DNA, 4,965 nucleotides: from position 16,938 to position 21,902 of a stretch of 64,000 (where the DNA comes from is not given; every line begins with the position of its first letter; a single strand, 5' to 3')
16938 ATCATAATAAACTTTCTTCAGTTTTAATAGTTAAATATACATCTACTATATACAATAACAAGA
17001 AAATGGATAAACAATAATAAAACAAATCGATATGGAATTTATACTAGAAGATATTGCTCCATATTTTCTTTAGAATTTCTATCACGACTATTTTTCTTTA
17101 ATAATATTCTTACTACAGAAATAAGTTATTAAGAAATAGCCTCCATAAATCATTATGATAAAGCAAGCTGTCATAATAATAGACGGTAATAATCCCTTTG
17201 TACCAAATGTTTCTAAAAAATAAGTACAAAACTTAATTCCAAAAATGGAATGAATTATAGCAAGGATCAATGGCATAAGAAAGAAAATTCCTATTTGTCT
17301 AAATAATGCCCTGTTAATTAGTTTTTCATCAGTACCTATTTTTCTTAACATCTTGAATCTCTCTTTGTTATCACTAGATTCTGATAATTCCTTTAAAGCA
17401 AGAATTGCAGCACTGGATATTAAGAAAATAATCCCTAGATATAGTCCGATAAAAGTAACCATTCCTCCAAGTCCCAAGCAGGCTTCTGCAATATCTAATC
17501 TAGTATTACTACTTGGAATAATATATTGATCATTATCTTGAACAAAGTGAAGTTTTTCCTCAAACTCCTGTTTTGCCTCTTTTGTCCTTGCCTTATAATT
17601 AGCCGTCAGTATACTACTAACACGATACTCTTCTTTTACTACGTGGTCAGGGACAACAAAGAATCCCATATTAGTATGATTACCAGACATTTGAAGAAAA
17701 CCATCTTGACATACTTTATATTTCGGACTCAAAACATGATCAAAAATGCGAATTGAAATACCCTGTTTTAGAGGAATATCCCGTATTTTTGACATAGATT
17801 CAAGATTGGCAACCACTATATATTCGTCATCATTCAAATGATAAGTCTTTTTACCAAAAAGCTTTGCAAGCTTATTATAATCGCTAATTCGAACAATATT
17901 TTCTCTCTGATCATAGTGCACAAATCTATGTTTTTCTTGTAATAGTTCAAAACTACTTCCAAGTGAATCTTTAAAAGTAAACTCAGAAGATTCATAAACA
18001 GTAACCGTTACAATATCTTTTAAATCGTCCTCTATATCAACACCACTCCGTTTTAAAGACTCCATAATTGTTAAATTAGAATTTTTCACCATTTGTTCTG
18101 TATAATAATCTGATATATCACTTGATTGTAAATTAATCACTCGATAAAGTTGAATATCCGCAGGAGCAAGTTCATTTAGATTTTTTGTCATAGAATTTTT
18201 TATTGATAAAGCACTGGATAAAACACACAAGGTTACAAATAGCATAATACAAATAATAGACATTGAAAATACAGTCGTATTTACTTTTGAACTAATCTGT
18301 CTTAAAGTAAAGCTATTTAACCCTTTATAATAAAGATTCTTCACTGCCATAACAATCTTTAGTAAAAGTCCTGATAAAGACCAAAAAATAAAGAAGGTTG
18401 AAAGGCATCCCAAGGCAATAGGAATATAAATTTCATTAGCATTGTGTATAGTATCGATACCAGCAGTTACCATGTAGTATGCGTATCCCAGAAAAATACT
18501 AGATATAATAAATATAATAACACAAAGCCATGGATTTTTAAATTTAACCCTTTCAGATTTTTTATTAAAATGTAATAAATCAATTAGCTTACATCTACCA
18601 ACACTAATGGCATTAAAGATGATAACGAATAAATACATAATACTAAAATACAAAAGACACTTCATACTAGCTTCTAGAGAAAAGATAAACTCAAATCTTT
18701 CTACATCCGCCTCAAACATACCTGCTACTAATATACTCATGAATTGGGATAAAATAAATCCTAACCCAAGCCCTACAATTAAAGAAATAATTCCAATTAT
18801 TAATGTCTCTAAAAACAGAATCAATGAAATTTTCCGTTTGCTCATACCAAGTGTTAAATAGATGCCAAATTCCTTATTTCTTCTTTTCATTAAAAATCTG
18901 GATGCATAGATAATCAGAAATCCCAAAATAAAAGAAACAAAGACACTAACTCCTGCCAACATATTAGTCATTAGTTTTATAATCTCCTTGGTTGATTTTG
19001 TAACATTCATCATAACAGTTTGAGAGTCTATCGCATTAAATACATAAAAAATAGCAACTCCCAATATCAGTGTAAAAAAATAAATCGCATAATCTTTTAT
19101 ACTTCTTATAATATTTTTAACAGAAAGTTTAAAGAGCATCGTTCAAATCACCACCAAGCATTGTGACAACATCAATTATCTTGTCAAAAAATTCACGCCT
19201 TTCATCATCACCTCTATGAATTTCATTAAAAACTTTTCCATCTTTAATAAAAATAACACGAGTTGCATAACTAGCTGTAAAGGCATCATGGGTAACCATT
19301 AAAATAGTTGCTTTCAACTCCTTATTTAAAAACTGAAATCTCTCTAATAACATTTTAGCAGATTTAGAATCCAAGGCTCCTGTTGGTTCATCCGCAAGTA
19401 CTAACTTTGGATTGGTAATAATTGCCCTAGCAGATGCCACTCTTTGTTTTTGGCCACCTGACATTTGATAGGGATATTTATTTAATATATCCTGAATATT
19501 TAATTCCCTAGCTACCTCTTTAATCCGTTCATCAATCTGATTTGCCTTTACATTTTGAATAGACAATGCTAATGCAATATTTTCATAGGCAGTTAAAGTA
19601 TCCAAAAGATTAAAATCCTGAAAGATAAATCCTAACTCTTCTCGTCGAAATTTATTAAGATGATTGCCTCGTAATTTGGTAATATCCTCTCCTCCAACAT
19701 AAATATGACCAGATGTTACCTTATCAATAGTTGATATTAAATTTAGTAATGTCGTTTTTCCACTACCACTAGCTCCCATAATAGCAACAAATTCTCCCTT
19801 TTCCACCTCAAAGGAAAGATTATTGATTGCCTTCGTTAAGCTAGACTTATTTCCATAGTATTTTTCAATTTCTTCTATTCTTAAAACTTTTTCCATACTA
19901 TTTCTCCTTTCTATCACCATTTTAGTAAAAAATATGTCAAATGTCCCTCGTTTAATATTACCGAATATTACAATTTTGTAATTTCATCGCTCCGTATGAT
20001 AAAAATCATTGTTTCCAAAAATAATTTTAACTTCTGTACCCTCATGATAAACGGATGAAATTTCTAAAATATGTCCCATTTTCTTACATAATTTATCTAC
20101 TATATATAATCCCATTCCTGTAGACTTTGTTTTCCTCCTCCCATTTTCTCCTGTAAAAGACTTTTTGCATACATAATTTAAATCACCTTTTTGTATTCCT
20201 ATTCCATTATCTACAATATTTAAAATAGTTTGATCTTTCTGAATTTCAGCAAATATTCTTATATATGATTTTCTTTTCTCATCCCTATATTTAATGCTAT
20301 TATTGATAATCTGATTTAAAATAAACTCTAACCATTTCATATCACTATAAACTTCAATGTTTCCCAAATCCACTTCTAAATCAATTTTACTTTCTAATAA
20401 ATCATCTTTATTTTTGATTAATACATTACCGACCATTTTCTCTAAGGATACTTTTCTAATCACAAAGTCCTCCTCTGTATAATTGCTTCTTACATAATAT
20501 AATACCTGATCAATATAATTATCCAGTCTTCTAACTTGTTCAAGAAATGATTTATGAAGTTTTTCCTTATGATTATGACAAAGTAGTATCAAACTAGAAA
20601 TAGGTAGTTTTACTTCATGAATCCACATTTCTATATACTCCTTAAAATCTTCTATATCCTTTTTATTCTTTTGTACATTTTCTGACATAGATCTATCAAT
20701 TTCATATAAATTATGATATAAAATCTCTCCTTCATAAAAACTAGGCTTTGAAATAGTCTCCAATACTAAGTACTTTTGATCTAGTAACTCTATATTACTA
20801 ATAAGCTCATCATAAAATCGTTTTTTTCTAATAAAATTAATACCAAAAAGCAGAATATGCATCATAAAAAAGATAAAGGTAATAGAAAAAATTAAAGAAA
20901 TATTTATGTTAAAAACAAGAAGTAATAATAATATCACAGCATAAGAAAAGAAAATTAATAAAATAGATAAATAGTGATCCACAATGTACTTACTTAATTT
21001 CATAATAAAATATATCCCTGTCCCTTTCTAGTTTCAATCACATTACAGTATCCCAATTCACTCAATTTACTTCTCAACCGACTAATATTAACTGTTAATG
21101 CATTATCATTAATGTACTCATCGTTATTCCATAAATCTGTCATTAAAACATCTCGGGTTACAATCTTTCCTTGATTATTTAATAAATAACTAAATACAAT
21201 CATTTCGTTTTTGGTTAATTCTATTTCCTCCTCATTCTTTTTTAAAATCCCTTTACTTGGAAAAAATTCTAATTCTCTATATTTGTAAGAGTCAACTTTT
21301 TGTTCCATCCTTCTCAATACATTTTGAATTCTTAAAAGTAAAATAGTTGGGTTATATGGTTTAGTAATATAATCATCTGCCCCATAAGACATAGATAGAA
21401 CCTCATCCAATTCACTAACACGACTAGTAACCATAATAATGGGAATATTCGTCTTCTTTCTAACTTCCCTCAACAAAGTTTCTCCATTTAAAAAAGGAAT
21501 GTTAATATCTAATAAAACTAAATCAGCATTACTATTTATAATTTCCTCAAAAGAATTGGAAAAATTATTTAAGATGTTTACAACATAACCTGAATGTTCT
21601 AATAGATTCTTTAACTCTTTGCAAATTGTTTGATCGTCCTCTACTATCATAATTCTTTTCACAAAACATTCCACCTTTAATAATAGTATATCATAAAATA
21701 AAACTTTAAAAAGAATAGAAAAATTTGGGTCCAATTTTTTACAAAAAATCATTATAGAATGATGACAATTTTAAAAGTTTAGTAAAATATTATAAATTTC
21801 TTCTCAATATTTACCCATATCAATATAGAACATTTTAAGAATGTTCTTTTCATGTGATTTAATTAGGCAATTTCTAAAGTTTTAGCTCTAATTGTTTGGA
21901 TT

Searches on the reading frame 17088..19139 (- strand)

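Call 11: search_protein_families(library=ncbifam, max_evalue=1, proteins=[window:17088-19139:-])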
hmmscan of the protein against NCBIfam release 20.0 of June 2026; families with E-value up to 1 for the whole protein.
window:17088-19139:- (683 aa): 4 families
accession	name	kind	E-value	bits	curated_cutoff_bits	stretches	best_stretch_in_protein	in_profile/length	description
TIGR03434.1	ADOP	subfamily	8.8e-05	20.8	622.3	1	46-146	669-766/803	ADOP family duplicated permease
NF045849.1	ICE_MMCAP2_0565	equivalog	0.028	14.1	40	1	46-87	2-44/80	Mbov_0395 family pilin-like conjugal transfer protein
NF008076.0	PRK10814.1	exception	0.042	12.8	473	1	54-137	260-343/399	lipoprotein-releasing ABC transporter permease subunit LolC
NF041854.1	ABC_perm_YbbP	equivalog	0.41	8.5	999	1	46-122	672-748/806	putative ABC transporter permease subunit YbbP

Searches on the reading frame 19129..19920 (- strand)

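Call 11: search_protein_families(library=ncbifam, max_evalue=1, proteins=[window:19129-19920:-])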
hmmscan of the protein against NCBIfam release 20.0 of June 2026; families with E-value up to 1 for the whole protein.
window:19129-19920:- (263 aa): 215 families (the best 25 are shown)
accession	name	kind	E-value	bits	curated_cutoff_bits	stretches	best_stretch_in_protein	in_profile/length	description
NF038007.1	ABC_ATP_DarD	equivalog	1.1e-68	231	375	1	13-229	2-217/218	darobactin export ABC transporter ATP-binding protein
TIGR03608.1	L_ocin_972_ABC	subfamily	1.4e-64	217.4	254.85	1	15-225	1-206/206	putative bacteriocin export ABC transporter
TIGR02982.1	heterocyst_DevA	subfamily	4.2e-63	212.9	295.8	1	12-230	1-219/220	ABC exporter ATP-binding subunit, DevA family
TIGR02211.1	LolD_lipo_ex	equivalog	3.8e-62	209.7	307.75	1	12-231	1-220/221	lipoprotein-releasing ABC transporter ATP-binding protein LolD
TIGR02673.1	FtsE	equivalog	7.3e-61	205.6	264.85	1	13-229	2-214/214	cell division ATP-binding protein FtsE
NF040933.2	ABC_arch_GlcV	equivalog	8.7e-57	192.6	450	1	13-231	3-221/357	glucose ABC transporter ATP-binding protein GlcV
NF007826.0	PRK10535.1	equivalog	2.2e-56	191.4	966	1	9-236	1-227/648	macrolide ABC transporter ATP-binding protein/permease MacB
TIGR03265.1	PhnT2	equivalog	4.1e-55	187.4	457.7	1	10-230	2-213/353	putative 2-aminoethylphosphonate ABC transporter ATP-binding protein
NF008639.0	PRK11629.1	equivalog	2.9e-53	180.7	360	1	11-234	5-228/234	lipoprotein-releasing ABC transporter ATP-binding protein LolD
TIGR00968.1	3a0106s01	subfamily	3.2e-52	177.4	342.75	1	14-231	2-210/237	sulfate ABC transporter ATP-binding protein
TIGR02315.1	ABC_phnC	equivalog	7.3e-52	176.2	266.1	1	12-232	1-226/243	phosphonate ABC transporter ATP-binding protein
NF006987.0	PRK09452.1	equivalog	8.1e-51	172.9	482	1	5-230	10-226/378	spermidine/putrescine ABC transporter ATP-binding protein PotA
TIGR01186.1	proV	subfamily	2e-50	171.9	326.6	1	26-231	3-209/363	betaine/proline/choline family ABC transporter ATP-binding protein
NF040840.2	tungstate_WtpC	equivalog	4.5e-50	170.9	440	1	13-231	2-210/347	tungstate ABC transporter ATP-binding protein WtpC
NF008653.0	PRK11650.1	subfamily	7.8e-50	169.9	432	1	13-230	4-213/357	sn-glycerol-3-phosphate ABC transporter ATP-binding protein UgpC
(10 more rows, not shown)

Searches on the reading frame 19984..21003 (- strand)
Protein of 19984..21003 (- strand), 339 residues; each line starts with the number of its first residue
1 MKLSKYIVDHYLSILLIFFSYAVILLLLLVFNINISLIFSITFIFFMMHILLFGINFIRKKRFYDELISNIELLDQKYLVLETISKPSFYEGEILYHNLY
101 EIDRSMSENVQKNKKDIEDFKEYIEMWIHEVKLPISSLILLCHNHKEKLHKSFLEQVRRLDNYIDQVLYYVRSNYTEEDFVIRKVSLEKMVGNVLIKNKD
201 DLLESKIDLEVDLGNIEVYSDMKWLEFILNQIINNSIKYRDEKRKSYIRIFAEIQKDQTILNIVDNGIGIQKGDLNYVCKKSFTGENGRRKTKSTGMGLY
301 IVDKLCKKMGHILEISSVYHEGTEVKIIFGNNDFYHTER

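Call 11: search_protein_families(library=ncbifam, max_evalue=1, proteins=[window:19984-21003:-])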
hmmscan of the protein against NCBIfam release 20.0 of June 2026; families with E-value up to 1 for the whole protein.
window:19984-21003:- (339 aa): 63 families (the best 25 are shown)
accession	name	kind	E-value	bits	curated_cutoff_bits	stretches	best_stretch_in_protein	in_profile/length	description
NF047405.1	SensHisKinSapS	equivalog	1.7e-52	178.9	550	1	1-338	1-340/341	two-component system sensor histidine kinase SapS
NF008312.0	PRK11100.1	equivalog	5.7e-20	71.6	356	1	108-329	244-472/477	two-component system sensor histidine kinase CreC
NF046044.1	PnpS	equivalog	8.7e-20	71.1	400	1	128-329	178-389/390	two-component system histidine kinase PnpS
TIGR02966.1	phoR_proteo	equivalog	1.2e-18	67.2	334.2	1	144-329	148-333/333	phosphate regulon sensor histidine kinase PhoR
NF008468.0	PRK11360.1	equivalog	5.6e-16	58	646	1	129-330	405-607/616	two-component system sensor histidine kinase AtoS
NF045903.1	CuHisKinLciSLeg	equivalog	2.6e-15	56.7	700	1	147-327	175-354/357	copper-responsive two-component system sensor histidine kinase LciS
NF041832.1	near_NosP_CTERM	subfamily_domain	2.6e-15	56.4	400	1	183-326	79-220/370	NahK/ErcS family hybrid sensor histidine kinase/response regulator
NF007898.0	PRK10604.1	equivalog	4.7e-15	55.7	478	1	115-327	207-419/433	two-component system sensor histidine kinase RstB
NF012226.0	AdeS_HK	equivalog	7.4e-15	54.9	500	1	144-306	169-329/353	two-component sensor histidine kinase AdeS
NF045595.1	HK_scytonemin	equivalog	1.1e-14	53.8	865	1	123-329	418-633/637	scytonemin biosynthesis sensor histidine kinase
NF007004.0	PRK09467.1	equivalog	7.4e-14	51.4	415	1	145-329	260-434/440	two-component system sensor histidine kinase EnvZ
TIGR02956.1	TMAO_torS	equivalog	2.4e-13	49.1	676.5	1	183-324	535-675/967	TMAO reductase system sensor histidine kinase/response regulator TorS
NF033092.0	HK_WalK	equivalog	4.6e-12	45.3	725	1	159-328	421-591/594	cell wall metabolism sensor histidine kinase WalK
NF008235.0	PRK11006.1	equivalog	1e-11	44.4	390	1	143-329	236-421/431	phosphate regulon sensor histidine kinase PhoR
NF041735.1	hist_kin_RppB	equivalog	1.4e-11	43.8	400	1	152-326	258-434/438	two-component system sensor histidine kinase RppB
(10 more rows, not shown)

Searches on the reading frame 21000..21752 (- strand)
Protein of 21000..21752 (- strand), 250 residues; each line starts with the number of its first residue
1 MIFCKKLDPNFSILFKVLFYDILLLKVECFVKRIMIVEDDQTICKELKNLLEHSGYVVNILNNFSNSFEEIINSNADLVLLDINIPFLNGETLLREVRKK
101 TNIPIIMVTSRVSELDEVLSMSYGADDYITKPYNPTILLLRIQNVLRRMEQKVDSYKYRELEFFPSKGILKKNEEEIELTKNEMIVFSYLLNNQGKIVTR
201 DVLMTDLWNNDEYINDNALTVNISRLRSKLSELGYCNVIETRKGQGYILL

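Call 11: search_protein_families(library=ncbifam, max_evalue=1, proteins=[window:21000-21752:-])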
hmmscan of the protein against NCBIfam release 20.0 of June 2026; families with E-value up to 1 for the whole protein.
window:21000-21752:- (250 aa): 107 families (the best 25 are shown)
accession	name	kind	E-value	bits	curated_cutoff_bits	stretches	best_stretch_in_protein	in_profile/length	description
NF053854.1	RespRegPhoBBctds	equivalog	3.1e-44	151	270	1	34-249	1-224/225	two-component system response regulator PhoB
NF040534.1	resp_reg_YycF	equivalog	7.6e-44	149.7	340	1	32-249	1-227/231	response regulator YycF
TIGR02154.1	PhoB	equivalog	2.3e-43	148.1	296.2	1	32-249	3-225/226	phosphate regulon transcriptional regulator PhoB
NF033117.2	vanR_ACDEGLN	exception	3.3e-39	134.8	350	1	34-248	1-224/226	VanR-ABDEGLN family response regulator transcription factor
NF040689.1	MtrAB_MtrA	equivalog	5.7e-39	133.7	300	1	34-247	1-216/219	MtrAB system response regulator MtrA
NF008034.0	PRK10766.1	equivalog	8.5e-39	133.4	275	1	32-249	3-226/231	two-component system response regulator TorR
NF041733.1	resp_reg_CseB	equivalog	1.1e-38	132.9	350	1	33-249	2-226/228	two-component system response regulator CseB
NF008296.0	PRK11083.1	equivalog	1.9e-38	132.2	273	1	32-249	4-225/228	two-component system response regulator CreB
TIGR01387.1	cztR_silR_copR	subfamily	2.4e-38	131.9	279.2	1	34-249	1-218/218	heavy metal response regulator transcription factor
NF008378.0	PRK11173.1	equivalog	2.2e-37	128.7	334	1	32-248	4-231/238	two-component system response regulator ArcA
NF007982.1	PRK10710.1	equivalog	2.3e-37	128.8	380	1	31-247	7-225/235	envelope stress response regulator BaeR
NF045944.1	ResRegRpaBCyano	equivalog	1e-36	126.4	330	1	35-248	1-226/229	response regulator transcription factor RpaB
NF051850.1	RespRegRprY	equivalog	2e-35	122.3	370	1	33-249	6-226/234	response regulator transcription factor RprY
NF041734.1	resp_reg_RppA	equivalog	2.3e-35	122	250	1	33-249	2-227/229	two-component system response regulator RppA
NF000402.1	vanR-B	exception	3.7e-35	121.3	480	1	33-249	4-216/219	vancomycin resistance response regulator transcription factor VanR-B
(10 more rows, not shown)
